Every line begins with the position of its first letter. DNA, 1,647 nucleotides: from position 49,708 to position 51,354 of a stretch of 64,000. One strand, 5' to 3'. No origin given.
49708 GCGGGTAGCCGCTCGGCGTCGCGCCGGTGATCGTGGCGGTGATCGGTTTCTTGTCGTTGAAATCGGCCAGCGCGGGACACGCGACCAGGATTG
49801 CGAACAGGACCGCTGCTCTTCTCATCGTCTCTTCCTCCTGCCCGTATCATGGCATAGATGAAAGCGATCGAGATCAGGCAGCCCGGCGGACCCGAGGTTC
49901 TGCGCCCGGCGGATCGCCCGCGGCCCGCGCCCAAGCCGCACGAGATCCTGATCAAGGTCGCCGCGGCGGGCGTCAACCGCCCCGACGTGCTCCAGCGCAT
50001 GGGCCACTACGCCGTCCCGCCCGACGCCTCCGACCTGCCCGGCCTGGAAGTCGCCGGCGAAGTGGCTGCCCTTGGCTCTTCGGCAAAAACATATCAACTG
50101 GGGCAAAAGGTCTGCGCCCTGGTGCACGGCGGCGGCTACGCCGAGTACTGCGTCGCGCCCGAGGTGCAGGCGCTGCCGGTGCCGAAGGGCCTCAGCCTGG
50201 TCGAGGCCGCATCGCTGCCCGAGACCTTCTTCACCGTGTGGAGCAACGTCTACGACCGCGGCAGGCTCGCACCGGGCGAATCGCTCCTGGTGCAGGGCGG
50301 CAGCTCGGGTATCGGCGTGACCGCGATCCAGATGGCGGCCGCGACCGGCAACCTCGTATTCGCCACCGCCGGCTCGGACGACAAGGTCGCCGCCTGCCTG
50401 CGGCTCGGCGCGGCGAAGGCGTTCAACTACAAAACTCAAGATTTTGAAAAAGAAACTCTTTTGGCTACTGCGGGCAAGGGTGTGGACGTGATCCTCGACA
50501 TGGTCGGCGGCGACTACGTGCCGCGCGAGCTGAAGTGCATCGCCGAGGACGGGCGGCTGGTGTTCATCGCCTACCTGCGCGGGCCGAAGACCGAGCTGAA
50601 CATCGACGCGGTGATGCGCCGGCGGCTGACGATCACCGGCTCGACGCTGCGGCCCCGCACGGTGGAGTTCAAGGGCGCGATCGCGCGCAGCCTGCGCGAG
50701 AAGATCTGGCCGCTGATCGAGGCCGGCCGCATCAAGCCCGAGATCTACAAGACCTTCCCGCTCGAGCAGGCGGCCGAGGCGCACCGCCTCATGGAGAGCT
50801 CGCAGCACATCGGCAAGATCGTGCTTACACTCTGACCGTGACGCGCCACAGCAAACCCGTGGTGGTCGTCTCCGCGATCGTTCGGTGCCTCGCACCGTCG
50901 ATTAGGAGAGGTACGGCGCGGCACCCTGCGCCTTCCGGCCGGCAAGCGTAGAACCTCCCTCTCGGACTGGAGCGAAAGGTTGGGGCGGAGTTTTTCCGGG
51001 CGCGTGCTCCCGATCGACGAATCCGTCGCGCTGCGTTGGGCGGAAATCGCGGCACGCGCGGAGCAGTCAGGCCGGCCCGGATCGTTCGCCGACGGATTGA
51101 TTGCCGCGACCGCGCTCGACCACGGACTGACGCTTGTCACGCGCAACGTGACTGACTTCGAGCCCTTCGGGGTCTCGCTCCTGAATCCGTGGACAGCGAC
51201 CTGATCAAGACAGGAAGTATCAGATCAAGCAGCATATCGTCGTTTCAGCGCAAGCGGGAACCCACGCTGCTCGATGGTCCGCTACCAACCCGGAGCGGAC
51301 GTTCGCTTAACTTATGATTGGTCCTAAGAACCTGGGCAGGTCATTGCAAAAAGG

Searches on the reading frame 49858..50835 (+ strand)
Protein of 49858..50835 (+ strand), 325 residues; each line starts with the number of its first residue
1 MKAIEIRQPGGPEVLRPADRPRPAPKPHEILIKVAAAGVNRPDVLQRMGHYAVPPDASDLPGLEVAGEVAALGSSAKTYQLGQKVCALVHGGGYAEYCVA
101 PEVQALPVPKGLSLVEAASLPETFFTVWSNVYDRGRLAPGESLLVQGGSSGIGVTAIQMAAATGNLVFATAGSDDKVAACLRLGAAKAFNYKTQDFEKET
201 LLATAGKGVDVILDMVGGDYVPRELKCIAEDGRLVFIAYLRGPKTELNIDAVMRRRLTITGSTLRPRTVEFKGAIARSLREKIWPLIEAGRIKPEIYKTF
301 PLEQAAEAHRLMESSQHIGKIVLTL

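Call 18: find_related_loci(query=window:49858-50835:+, collection=genome_contigs, flank=10000)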
Query window:49858-50835:+ (325 aa) in genome_contigs; peptide patterns used: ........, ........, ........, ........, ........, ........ (x = any residue, [..] = any of these).
600 stretches matched a pattern (row limit reached: there are more); 598 encode a relative of the query (tblastn E <= 1e-3); the best 80 are kept; 80 distinct loci.
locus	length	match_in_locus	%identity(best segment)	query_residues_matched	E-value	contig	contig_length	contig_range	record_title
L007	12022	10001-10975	83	1-325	0e+0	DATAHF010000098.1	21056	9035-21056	MAG TPA_asm: Burkholderiales bacterium isolate SMAG_U6848 k141_3638660, whole genome shotgun sequence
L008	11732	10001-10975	78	1-325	7e-175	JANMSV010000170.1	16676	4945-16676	MAG: Betaproteobacteria bacterium isolate SOY_29_metabat_341 SOY_29_k141_2974724, whole genome shotgun sequence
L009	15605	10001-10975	80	1-325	2e-173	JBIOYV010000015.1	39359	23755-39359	MAG: Burkholderiales bacterium isolate MAG021 k127_1417457, whole genome shotgun sequence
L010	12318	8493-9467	78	1-325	3e-172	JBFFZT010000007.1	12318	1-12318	MAG: Burkholderiales bacterium isolate Mix_sand01.2020.11.G.35 k141_1525719_length_12318_cov_21.3489, whole genome shotg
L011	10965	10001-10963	77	1-321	7e-172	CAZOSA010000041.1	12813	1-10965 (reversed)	MAG TPA_asm: uncultured Enterobacteriaceae bacterium isolate SRP136066_co1_122 genome assembly, contig: NODE_5904_length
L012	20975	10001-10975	77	1-325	2e-169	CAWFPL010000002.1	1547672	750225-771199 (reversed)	MAG: uncultured proteobacterium isolate MFD01299.bin.1.58 genome assembly, contig: contig_21676, whole genome shotgun se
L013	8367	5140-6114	77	1-325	2e-169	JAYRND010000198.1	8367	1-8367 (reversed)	MAG: Burkholderiales bacterium isolate XM2_XAASGE4bin.1 k141_649038, whole genome shotgun sequence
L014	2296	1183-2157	77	1-325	0e+0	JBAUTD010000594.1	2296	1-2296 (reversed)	MAG: Burkholderiales bacterium isolate MFD01526_ilm_asm_bin20 k127_274971, whole genome shotgun sequence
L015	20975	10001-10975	68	1-325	4e-150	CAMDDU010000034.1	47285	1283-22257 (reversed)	MAG: Bordetella parapertussis isolate ME-08apr19-187 genome assembly, contig: ME-08apr19-C1551, whole genome shotgun seq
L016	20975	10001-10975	68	1-325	3e-146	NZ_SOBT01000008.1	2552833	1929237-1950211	Panacagrimonas perspica strain DSM 26377 Ga0244566_101, whole genome shotgun sequence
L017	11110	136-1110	66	1-325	8e-143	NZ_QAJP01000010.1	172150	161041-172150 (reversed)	Herminiimonas sp. KBW02 KBW2_CGATGT_contig_10, whole genome shotgun sequence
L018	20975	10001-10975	65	1-325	2e-142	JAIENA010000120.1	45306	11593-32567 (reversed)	MAG: Burkholderiaceae bacterium isolate co.spades.DASTOOL.1kb_009 c_000000442497, whole genome shotgun sequence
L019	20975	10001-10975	66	1-325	5e-142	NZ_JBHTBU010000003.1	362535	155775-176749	Herminiimonas glaciei strain CCUG 59859 GCM70025282_5, whole genome shotgun sequence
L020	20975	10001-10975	66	1-325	1e-141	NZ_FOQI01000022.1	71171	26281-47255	Collimonas sp. OK307, whole genome shotgun sequence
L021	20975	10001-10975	66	1-325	2e-141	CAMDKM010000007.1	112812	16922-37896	MAG: Bordetella parapertussis isolate TH-08apr19-40 genome assembly, contig: TH-08apr19-C209, whole genome shotgun seque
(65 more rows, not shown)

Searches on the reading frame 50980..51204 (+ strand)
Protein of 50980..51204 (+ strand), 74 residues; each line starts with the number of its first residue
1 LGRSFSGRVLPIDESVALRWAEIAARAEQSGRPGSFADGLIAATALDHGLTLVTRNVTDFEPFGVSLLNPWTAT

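Call 3: search_protein_families(library=pfam, proteins=[window:50980-51204:+], max_evalue=1)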
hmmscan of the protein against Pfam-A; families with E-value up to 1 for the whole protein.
window:50980-51204:+ (74 aa): 2 families
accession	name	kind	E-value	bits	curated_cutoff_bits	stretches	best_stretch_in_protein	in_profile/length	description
PF01850.27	PIN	-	3.2e-08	34.6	23.6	1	7-56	67-111/120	PIN domain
PF18480.7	DUF5615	-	0.05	13.9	23.8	1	31-62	31-60/110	Domain of unknown function (DUF5615)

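Call 4: search_protein_families(library=padloc, proteins=[window:50980-51204:+], max_evalue=1)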
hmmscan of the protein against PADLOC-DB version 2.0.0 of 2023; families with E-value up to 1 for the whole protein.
window:50980-51204:+ (74 aa): 0 families

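Call 5: search_protein_families(library=ncbifam, proteins=[window:50980-51204:+], max_evalue=1)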
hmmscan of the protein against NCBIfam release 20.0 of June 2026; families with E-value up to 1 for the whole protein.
window:50980-51204:+ (74 aa): 4 families
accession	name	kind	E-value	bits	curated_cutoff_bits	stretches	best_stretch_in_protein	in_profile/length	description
NF047863.1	VapCLeptosp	equivalog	1.9e-07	31.4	140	1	8-61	66-119/130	type II toxin-antitoxin system tRNA(fMet)-specific endonuclease VapC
NF010285.0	PRK13725.1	subfamily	0.00015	21.7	143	1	9-65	69-125/132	tRNA(fMet)-specific endonuclease VapC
NF047959.1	TA_toxin_VapC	equivalog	0.0049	17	80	1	14-63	70-119/125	type II toxin-antitoxin system VapC family toxin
TIGR00028.1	Mtu_PIN_fam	subfamily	0.077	13.2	73.6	1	26-64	96-133/143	TA system VapC family ribonuclease toxin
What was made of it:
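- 50905..51204 (+): 5'-truncated VapC (PIN) pseudogene at host-like GC. It is a separate, older resident of the slot and not part of the low-GC insert. Calls 3, 5: PIN domain positions 67-111 of 120.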
